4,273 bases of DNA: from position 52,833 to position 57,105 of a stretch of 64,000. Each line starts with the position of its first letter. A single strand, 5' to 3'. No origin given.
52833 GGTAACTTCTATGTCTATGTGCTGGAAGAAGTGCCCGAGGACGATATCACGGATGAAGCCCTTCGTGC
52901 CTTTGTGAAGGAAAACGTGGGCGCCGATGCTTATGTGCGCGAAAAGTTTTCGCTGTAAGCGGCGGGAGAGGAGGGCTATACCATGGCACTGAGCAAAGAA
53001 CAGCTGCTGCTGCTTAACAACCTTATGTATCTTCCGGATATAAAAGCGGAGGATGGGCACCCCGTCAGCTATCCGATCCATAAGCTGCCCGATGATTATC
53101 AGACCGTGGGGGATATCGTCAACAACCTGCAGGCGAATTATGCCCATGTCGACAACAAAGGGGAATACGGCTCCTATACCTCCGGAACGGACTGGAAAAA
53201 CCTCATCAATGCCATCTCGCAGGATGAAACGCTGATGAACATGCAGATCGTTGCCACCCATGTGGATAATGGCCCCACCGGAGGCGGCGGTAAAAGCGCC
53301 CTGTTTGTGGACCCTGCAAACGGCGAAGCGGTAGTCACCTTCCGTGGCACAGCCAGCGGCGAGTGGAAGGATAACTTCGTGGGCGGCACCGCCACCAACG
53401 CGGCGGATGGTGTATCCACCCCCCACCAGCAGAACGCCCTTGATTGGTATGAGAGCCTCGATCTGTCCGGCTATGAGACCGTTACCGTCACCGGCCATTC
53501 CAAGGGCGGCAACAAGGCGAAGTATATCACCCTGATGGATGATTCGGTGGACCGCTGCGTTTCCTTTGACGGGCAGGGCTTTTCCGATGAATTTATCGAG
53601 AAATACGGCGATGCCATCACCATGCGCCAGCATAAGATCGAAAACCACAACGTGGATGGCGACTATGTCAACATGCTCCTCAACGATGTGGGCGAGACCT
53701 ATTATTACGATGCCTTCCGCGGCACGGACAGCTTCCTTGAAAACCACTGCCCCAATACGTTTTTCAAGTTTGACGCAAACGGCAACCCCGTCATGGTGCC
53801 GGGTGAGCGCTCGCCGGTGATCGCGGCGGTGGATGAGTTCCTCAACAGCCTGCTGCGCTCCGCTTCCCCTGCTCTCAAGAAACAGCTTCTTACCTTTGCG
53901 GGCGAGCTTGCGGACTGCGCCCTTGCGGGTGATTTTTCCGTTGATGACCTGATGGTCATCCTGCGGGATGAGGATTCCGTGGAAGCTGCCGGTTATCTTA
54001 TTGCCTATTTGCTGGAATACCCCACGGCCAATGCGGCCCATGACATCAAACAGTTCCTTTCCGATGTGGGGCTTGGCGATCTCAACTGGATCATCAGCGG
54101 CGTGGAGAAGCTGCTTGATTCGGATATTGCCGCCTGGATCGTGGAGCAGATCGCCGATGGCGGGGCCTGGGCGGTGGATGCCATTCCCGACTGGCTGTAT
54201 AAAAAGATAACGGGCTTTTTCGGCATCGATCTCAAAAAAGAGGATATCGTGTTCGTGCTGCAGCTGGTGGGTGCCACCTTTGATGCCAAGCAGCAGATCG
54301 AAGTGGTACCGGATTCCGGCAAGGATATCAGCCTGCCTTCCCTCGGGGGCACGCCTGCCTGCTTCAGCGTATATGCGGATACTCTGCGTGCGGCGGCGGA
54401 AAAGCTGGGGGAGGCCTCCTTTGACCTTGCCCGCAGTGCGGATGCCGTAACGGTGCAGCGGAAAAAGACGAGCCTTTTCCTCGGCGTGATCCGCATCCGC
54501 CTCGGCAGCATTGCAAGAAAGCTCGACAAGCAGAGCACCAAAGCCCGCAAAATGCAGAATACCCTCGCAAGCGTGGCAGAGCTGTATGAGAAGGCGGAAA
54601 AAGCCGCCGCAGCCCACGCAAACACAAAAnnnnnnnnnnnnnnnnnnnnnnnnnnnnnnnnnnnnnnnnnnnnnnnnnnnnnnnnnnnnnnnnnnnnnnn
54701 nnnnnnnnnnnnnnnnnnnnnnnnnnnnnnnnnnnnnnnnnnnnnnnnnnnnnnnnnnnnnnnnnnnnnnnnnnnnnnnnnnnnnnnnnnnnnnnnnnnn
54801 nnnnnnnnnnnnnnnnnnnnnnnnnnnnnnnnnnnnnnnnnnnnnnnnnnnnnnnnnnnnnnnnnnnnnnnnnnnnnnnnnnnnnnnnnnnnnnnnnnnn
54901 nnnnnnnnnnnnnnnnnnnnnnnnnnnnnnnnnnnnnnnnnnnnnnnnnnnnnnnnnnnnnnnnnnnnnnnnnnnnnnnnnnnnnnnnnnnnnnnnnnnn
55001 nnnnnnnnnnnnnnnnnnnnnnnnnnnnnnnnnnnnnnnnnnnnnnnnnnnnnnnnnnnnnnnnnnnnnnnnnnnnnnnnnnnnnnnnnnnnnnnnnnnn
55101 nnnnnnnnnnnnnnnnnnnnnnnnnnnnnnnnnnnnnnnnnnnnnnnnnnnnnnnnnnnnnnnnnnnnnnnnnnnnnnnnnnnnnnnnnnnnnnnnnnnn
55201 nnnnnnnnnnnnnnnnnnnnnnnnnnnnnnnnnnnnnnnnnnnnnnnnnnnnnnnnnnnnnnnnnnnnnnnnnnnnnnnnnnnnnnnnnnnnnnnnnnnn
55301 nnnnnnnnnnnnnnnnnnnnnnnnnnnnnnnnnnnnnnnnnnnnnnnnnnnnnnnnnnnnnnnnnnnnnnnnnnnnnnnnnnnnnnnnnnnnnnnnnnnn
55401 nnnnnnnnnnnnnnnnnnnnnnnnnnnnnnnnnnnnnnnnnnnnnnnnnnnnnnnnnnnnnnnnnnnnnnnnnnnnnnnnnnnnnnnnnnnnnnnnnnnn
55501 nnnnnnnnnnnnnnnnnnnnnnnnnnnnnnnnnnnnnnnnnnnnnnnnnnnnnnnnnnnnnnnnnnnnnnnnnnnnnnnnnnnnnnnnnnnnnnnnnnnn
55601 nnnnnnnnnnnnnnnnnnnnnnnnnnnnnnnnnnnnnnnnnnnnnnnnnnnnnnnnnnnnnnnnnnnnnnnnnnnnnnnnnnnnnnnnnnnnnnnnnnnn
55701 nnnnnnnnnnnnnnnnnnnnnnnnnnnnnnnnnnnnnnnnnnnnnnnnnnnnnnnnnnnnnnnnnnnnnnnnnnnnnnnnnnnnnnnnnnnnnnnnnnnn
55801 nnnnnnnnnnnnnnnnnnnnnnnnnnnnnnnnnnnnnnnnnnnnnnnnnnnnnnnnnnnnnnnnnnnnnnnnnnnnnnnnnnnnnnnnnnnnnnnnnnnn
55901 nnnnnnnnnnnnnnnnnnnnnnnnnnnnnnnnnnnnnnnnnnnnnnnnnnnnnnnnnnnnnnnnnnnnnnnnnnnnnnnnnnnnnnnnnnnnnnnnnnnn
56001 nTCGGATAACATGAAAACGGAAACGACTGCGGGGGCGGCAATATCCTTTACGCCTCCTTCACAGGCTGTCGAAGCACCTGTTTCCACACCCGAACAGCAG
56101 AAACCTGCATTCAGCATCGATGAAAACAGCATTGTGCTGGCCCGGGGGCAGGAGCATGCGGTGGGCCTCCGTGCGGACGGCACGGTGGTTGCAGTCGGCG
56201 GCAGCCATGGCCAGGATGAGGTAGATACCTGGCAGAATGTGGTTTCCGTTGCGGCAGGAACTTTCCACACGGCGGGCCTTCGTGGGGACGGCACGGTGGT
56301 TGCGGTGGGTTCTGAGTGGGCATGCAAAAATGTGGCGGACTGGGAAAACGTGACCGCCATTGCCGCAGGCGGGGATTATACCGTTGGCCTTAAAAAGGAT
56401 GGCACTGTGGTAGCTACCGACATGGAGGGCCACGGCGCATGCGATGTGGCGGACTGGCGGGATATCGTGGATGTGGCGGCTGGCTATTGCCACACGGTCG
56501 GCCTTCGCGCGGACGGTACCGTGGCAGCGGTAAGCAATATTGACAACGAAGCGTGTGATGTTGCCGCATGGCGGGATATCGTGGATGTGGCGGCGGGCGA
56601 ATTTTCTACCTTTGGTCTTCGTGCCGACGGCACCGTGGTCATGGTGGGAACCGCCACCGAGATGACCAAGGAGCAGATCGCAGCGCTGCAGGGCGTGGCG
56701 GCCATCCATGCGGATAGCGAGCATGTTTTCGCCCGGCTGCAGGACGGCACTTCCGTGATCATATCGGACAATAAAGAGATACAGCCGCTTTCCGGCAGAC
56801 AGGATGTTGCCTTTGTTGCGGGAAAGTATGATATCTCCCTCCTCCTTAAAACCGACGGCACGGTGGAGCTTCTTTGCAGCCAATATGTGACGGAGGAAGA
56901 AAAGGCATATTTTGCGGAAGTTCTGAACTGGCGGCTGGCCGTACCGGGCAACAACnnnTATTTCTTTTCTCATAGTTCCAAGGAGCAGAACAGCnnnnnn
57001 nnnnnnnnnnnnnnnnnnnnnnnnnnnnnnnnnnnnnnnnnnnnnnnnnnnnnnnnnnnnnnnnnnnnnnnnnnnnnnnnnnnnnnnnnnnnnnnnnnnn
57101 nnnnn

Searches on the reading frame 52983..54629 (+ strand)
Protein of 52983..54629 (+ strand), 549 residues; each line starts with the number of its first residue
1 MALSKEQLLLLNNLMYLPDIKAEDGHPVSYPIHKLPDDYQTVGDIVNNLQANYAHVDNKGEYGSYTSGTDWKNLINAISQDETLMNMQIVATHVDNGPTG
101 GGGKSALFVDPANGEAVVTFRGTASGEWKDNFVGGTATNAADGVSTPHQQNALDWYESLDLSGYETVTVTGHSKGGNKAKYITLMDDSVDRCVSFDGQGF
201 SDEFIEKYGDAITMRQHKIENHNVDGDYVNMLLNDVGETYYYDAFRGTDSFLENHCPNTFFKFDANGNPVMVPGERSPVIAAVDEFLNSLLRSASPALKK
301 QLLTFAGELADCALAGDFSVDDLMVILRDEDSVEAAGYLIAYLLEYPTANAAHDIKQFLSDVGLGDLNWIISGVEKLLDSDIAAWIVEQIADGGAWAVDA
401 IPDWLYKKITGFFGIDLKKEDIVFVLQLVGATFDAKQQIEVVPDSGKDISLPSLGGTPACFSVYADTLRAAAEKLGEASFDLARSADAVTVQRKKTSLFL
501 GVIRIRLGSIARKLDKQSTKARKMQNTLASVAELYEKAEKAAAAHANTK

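Call 7: search_protein_families(library=pfam, proteins=[window:52983-54629:+], max_evalue=0.01)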
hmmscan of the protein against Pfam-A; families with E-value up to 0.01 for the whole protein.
window:52983-54629:+ (549 aa): 1 family
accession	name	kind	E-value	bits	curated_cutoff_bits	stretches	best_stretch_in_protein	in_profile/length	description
PF11187.14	Mbeg1-like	-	1.3e-08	35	21.1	1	112-214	35-138/224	Mbeg1-like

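Call 21: search_protein_families(library=ncbifam, proteins=[window:52983-54629:+], max_evalue=0.1)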
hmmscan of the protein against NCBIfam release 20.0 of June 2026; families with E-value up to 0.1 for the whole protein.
window:52983-54629:+ (549 aa): 2 families
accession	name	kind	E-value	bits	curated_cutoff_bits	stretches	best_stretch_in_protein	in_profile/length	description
NF047388.1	SA1320_fam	subfamily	0.0017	16.9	230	1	114-185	1-71/644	SA1320 family protein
NF041420.1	MbpB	equivalog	0.033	13.7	400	0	67-146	79-150/260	mobilization protein MbpB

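Call 29: find_homologous_proteins(query=window:52983-54629:+, max_evalue=1e-20)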
Query window:52983-54629:+ (549 aa): 876 proteins with E <= 1e-20 among 8000 candidates; the best 120 are listed.
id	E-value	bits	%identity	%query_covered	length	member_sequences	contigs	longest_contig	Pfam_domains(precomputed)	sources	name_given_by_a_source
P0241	4.8e-194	664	56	99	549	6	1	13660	PF11187.15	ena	-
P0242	3.9e-170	585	52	99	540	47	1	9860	PF11187.15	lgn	-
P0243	3.6e-165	569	51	99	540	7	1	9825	PF11187.15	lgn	-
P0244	8.8e-165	567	51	99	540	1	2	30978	PF11187.15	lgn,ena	-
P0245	7.3e-163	561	50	99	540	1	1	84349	PF11187.15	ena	-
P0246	1.0e-162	561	50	99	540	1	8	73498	PF11187.15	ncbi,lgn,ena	-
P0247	1.7e-162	560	50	99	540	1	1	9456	PF11187.15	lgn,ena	-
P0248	1.1e-161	557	50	99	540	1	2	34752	PF11187.15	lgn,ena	-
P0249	1.9e-161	556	50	99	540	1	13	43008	PF11187.15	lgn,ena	-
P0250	2.2e-160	553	49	99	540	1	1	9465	PF11187.15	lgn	-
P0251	1.9e-153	530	53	86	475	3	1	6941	PF11187.15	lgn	-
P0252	1.4e-138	481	53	78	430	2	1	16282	-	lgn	-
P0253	5.0e-135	469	46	98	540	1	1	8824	PF26363.2,PF11187.15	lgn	-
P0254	9.7e-134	465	45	98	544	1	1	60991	PF11187.15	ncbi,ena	-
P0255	6.4e-133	462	44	98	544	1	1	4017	PF11187.15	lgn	-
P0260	7.6e-128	445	44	98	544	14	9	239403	PF11187.15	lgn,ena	-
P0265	9.1e-124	432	44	99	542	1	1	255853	PF11187.15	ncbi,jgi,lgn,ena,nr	ncbi:MAG: DUF2974 domain-containing protein [Lachnospiraceae bacterium]|nr:DUF2974 domain-containing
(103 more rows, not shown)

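Call 30: find_encoding_contigs(protein=P0246, flank=10000, max_places=1)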
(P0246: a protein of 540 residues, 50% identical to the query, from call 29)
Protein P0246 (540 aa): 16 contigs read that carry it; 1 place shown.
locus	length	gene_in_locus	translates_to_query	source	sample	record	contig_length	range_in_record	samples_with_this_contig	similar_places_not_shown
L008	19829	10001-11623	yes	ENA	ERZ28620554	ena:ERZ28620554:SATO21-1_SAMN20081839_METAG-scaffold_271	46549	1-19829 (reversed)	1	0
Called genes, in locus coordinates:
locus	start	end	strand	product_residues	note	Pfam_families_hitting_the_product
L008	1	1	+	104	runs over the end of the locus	PF06013:WXG100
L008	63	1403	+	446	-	PF13739:PdaC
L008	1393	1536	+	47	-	PF00415:RCC1 (weak)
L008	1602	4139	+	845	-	PF14559:TPR_19 (weak), PF25390:WD40_RLD, PF13540:RCC1_2 (weak), PF25384:Alsin_RLD (weak), PF13540:RCC1_2, PF00415:RCC1 (weak), PF25390:WD40_RLD, PF00415:RCC1 (weak), +1 more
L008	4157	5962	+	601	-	PF00515:TPR_1 (faint), PF07719:TPR_2 (faint), PF13414:TPR_11 (weak), PF23914:TPR_CcmH_CycH (weak), PF12895:ANAPC3 (weak), PF21033:RMD1-3 (weak), PF13431:TPR_17, PF14559:TPR_19, +3 more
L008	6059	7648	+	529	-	PF00515:TPR_1 (faint), PF07719:TPR_2 (faint), PF12895:ANAPC3 (weak), PF13414:TPR_11 (weak), PF23914:TPR_CcmH_CycH (weak), PF21033:RMD1-3 (weak), PF14559:TPR_19, PF13431:TPR_17, +4 more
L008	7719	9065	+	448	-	-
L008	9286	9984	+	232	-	-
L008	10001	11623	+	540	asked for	PF11187:Mbeg1-like (weak)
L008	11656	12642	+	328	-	PF12895:ANAPC3 (faint), PF00515:TPR_1 (faint), PF13428:TPR_14 (faint), PF13431:TPR_17 (faint), PF13432:TPR_16 (weak), PF13414:TPR_11, PF14559:TPR_19, PF13414:TPR_11 (weak), +4 more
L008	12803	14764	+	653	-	PF00069:Pkinase, PF07714:PK_Tyr_Ser-Thr, PF13174:TPR_6 (faint), PF13428:TPR_14 (faint), PF13432:TPR_16 (faint), PF14559:TPR_19 (faint)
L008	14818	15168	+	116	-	-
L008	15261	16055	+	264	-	PF00481:PP2C, PF13672:PP2C_2, PF07228:SpoIIE (faint)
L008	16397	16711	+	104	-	PF13518:HTH_28 (weak)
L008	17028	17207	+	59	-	-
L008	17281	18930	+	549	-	PF00239:Resolvase, PF07508:Recombinase, PF13408:Zn_ribbon_recom, PF14287:DUF4368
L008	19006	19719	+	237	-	-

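Call 31: find_encoding_contigs(protein=P0265, flank=10000, max_places=1)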
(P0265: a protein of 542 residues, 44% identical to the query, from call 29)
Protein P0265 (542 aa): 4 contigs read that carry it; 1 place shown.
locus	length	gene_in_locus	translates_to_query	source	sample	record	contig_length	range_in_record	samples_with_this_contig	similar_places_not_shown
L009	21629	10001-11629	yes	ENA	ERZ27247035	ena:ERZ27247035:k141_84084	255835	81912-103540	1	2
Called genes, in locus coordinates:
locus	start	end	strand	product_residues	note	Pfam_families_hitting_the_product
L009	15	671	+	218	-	-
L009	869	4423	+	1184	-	PF18984:DUF5717_N, PF18983:DUF5717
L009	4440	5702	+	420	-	PF18980:DUF5716_C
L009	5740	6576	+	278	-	-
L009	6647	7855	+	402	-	-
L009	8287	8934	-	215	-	PF08534:Redoxin, PF00578:AhpC-TSA, PF10417:1-cysPrx_C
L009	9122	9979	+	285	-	-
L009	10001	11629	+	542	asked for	PF11187:Mbeg1-like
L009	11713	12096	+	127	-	PF13306:LRR_5 (weak)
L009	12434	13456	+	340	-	PF20903:SPL, PF04055:Radical_SAM (weak)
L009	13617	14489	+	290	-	PF14249:Tocopherol_cycl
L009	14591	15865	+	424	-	PF03313:SDH_alpha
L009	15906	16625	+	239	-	PF13483:Lactamase_B_3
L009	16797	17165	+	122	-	PF00903:Glyoxalase, PF12681:Glyoxalase_2 (weak), PF13669:Glyoxalase_4, PF18029:Glyoxalase_6 (weak)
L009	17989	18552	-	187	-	-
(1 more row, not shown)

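Call 32: find_encoding_contigs(protein=P0260, flank=10000, max_places=1)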
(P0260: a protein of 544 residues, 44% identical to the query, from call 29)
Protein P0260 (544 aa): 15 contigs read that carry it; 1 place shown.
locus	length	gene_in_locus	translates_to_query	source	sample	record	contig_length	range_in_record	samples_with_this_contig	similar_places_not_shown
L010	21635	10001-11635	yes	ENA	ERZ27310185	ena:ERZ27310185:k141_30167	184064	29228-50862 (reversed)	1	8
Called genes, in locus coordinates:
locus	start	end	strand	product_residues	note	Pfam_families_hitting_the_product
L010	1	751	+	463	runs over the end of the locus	PF01336:tRNA_anti-codon, PF00152:tRNA-synt_2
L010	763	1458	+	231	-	PF00072:Response_reg, PF00486:Trans_reg_C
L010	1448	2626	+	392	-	PF00512:HisKA, PF02518:HATPase_c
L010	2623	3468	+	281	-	PF04203:Sortase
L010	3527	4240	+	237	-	PF02146:SIR2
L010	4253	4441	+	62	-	PF06107:DUF951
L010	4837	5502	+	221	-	-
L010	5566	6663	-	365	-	PF00724:Oxidored_FMN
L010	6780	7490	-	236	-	PF07099:DUF1361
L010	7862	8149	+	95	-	PF01250:Ribosomal_S6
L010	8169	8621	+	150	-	PF00436:SSB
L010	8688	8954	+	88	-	PF01084:Ribosomal_S18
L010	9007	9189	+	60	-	-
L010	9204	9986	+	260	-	-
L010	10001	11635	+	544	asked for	PF11187:Mbeg1-like (weak)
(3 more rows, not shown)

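Call 65: find_encoding_contigs(protein=P0241, flank=10000, max_places=2)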
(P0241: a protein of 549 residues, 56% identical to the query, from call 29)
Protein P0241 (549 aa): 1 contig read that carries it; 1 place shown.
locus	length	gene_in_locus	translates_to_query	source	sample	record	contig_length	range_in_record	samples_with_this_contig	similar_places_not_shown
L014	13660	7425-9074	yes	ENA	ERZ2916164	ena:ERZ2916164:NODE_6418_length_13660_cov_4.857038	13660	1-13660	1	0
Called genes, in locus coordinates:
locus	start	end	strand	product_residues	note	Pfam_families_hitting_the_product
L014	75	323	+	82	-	PF08817:YukD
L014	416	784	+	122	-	-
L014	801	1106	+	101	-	PF06013:WXG100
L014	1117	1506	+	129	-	PF06013:WXG100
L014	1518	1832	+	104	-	PF06013:WXG100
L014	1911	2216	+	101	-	PF06013:WXG100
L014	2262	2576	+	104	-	PF06013:WXG100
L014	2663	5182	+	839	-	PF14559:TPR_19, PF25390:WD40_RLD, PF25390:WD40_RLD, PF00415:RCC1 (weak), PF00415:RCC1, PF13540:RCC1_2, PF25390:WD40_RLD, PF13540:RCC1_2, +3 more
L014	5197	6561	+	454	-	-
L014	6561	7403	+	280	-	-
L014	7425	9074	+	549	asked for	PF11187:Mbeg1-like (weak)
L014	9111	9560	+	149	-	PF12895:ANAPC3 (faint), PF13176:TPR_7 (faint), PF13428:TPR_14 (faint), PF00515:TPR_1 (faint), PF13414:TPR_11 (weak), PF14559:TPR_19, PF13432:TPR_16 (weak), PF14559:TPR_19, +5 more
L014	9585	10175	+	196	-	PF02493:MORN (faint)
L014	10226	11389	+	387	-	PF00515:TPR_1 (faint), PF07719:TPR_2 (faint), PF13174:TPR_6 (faint), PF13181:TPR_8 (faint), PF13414:TPR_11, PF13428:TPR_14 (faint), PF13432:TPR_16 (weak), PF14559:TPR_19, +2 more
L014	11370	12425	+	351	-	PF12895:ANAPC3 (faint), PF13431:TPR_17 (faint), PF00515:TPR_1 (faint), PF07719:TPR_2 (faint), PF13414:TPR_11, PF13432:TPR_16 (weak), PF14559:TPR_19, PF13414:TPR_11 (weak), +2 more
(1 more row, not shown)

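Call 78: search_solved_structures(query=window:52983-54629:+, max_evalue=1)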
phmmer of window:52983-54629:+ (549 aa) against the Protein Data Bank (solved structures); distinct sequences matched with E-value up to 1: 1.
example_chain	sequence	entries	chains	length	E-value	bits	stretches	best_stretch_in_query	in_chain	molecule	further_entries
7ubz_B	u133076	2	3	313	0.15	13.7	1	117-232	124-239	T6SS lipase effector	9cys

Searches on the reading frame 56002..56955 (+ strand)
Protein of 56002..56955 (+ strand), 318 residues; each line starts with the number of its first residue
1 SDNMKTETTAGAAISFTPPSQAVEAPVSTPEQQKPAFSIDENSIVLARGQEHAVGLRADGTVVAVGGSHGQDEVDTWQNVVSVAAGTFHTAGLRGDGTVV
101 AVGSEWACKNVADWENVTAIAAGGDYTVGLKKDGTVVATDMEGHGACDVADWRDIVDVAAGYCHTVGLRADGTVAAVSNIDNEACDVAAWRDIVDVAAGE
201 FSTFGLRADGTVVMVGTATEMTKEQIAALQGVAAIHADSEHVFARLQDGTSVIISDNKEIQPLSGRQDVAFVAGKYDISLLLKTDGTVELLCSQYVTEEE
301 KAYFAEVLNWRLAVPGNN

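Call 18: find_homologous_proteins(query=window:56002-56955:+, max_evalue=0.00001)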
Query window:56002-56955:+ (318 aa): 2209 proteins with E <= 0.00001 among 8000 candidates; the best 120 are listed.
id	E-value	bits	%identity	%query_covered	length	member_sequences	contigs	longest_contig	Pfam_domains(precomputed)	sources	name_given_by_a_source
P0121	2.6e-115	403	45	68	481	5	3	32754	PF18998.7,PF13540.13,PF12702.14,PF25390.2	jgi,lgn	-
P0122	5.6e-114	399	43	71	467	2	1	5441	PF18998.7,PF13540.13,PF25390.2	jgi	-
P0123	9.7e-109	381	43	82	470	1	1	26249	PF18998.7,PF13540.13,PF12702.14,PF25390.2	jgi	jgi:hypothetical protein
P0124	1.2e-107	378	49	55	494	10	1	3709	PF00415.25,PF13540.13,PF05345.19,PF12702.14,PF25390.2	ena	-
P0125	5.9e-103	362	44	69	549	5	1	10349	PF00415.25,PF13540.13,PF25390.2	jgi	jgi:hypothetical protein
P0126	3.7e-101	356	43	78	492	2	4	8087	PF13540.13,PF25390.2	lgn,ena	-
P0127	3.7e-99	350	41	86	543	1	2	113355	PF13540.13,PF25390.2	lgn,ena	-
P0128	2.1e-97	344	46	78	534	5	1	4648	PF13540.13,PF25390.2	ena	-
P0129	7.2e-93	329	41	78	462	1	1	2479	PF18998.7,PF13540.13,PF25390.2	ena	-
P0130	1.8e-91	325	46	72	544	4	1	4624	PF18998.7,PF13540.13,PF25390.2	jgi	jgi:preprotein translocase subunit YajC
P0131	2.5e-90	321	51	55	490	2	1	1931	PF00415.25,PF18998.7,PF13540.13,PF25390.2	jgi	jgi:NOL1/NOP2/fmu family ribosome biogenesis protein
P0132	3.7e-87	310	44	69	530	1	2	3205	PF13540.13,PF25390.2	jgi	jgi:hypothetical protein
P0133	8.9e-87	309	52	54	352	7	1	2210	PF13540.13,PF25390.2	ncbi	-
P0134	1.7e-85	305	45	67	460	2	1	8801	PF00415.25,PF18998.7,PF13540.13,PF12702.14,PF25390.2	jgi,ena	-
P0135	2.0e-85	305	43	65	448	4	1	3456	PF00415.25,PF13540.13,PF12702.14,PF25390.2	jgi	jgi:alpha-tubulin suppressor-like RCC1 family protein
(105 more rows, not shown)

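Call 48: predict_structure(alignment_id=A2)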
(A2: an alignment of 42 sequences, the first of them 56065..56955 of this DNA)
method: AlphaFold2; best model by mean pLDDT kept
length: 297 residues; sequences in the alignment: 42
mean_pLDDT: 87.6   pTM: 0.85
mean pLDDT of the five models: 87.6, 85.8, 85.6, 85.5, 85.0
residues with pLDDT >= 90: 203; 70-90: 59; 50-70: 21; < 50: 14
segments of 3 or more residues with pLDDT < 50: 11-18
pLDDT, mean of each block of 10 residues (from residue 1): 48 42 85 96 90 95 95 97 82 96 95 92 79 97 96 91 92 95 96 88 91 91 92 78 81 90 94 89 94 80
secondary structure, 60 per line:
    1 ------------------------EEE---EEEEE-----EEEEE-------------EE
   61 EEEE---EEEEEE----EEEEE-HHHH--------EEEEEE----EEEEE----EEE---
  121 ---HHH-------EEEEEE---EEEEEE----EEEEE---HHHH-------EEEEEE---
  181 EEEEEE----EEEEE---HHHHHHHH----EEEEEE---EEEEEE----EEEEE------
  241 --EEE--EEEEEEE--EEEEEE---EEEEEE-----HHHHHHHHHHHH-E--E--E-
elements in order: E25-27 E31-35 E41-45 E59-64 E68-73 E78-82 H84-87 E96-101 E106-110 E115-117 E134-139 E143-148 E153-157 H161-164 E172-177 E181-186 E191-195 H199-206 E211-216 E220-225 E230-234 E243-245 E248-254 E257-262 E266-271 H277-288

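Call 53: fold_search(model_id=the predicted structure, library=pdb)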
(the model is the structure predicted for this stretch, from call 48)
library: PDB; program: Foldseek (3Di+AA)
matches with E <= 10: 1566; with E <= 0.001: 438
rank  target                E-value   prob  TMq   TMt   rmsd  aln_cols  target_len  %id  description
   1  3qi0_C                1.9e-15  1.00  0.66  0.73   3.2       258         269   24  Structural, thermodynamic and kinetic analysis of the picomolar binding affinity interaction of the beta-lactamase inh (released 2011-07-20)
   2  3qhy_B                2.2e-15  1.00  0.64  0.69   5.3       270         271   21  Structural, thermodynamic and kinetic analysis of the picomolar binding affinity interaction of the beta-lactamase inh (released 2011-07-20)
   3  1jtd_B                2.8e-15  1.00  0.69  0.74   2.7       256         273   25  Crystal structure of beta-lactamase inhibitor protein-II in complex with TEM-1 beta-lactamase (released 2001-10-03)
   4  3qi0_F                9.6e-15  1.00  0.66  0.72   3.1       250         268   26  Structural, thermodynamic and kinetic analysis of the picomolar binding affinity interaction of the beta-lactamase inh (released 2011-07-20)
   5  3qi0_A                1.1e-14  1.00  0.62  0.68   3.5       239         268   23  Structural, thermodynamic and kinetic analysis of the picomolar binding affinity interaction of the beta-lactamase inh (released 2011-07-20)
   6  4dnw_A                3.9e-14  1.00  0.69  0.56   4.5       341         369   16  Crystal structure of UVB-resistance protein UVR8 (released 2012-03-07)
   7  6dd7_A                1.3e-13  1.00  0.67  0.55   5.5       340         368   18  Crystal structure of plant UVB photoreceptor UVR8 from in situ serial Laue diffraction (released 2018-07-18)
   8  4dnw_B                3.9e-13  1.00  0.66  0.54   5.4       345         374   16  Crystal structure of UVB-resistance protein UVR8 (released 2012-03-07)
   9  4dnu                  3.9e-13  1.00  0.70  0.57   6.2       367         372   16  Crystal structure of the W285A mutant of UVB-resistance protein UVR8 (released 2012-03-07)
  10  4nc4_A                6.0e-13  1.00  0.68  0.56   4.9       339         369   16  Crystal structure of photoreceptor AtUVR8 mutant W285F and light-induced structural changes at 120K (released 2016-10-26)
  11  6xzl                  1.7e-12  1.00  0.69  0.56   5.6       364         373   16  Arabidopsis UV-B photoreceptor UVR8 mutant D96N D107N (released 2021-01-13)
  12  4d9s_A                2.3e-12  1.00  0.68  0.54   4.9       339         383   16  Crystal structure of Arabidopsis thaliana UVR8 (UV Resistance locus 8) (released 2012-04-04)
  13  6xzm_A                2.6e-12  1.00  0.66  0.55   4.7       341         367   17  Arabidopsis UV-B photoreceptor UVR8 mutant D96N D107N W285A (released 2021-01-13)
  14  4dnv_B                2.9e-12  1.00  0.70  0.57   4.8       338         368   17  Crystal structure of the W285F mutant of UVB-resistance protein UVR8 (released 2012-03-07)
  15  4d9s_B                3.8e-12  1.00  0.69  0.55   4.9       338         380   16  Crystal structure of Arabidopsis thaliana UVR8 (UV Resistance locus 8) (released 2012-04-04)
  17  7a0j_DDD              7.5e-12  1.00  0.63  0.69   4.4       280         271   16  Crystal structure of the CRINKLY WD40 ectodomain from the Arabidopsis thaliana receptor kinase ACR4 (released 2021-08-18)
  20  7a0j_CCC              1.2e-11  1.00  0.66  0.68   3.8       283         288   17  Crystal structure of the CRINKLY WD40 ectodomain from the Arabidopsis thaliana receptor kinase ACR4 (released 2021-08-18)
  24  7a0j_AAA              1.7e-11  1.00  0.61  0.69   4.7       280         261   17  Crystal structure of the CRINKLY WD40 ectodomain from the Arabidopsis thaliana receptor kinase ACR4 (released 2021-08-18)
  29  7a0j_BBB              6.7e-11  1.00  0.64  0.70   4.2       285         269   15  Crystal structure of the CRINKLY WD40 ectodomain from the Arabidopsis thaliana receptor kinase ACR4 (released 2021-08-18)
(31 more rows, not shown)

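Call 69: search_protein_families(library=pfam, proteins=[window:56065-56955:+], max_evalue=0.01)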
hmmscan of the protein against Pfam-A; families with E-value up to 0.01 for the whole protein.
window:56065-56955:+ (297 aa): 2 families
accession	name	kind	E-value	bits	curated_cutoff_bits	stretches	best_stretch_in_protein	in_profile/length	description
PF13540.12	RCC1_2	-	3.4e-25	87.6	22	4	59-83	1-25/30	Regulator of chromosome condensation (RCC1) repeat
PF25390.1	WD40_RLD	-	2.9e-12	47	150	3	130-206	29-122/363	RCC1-like domain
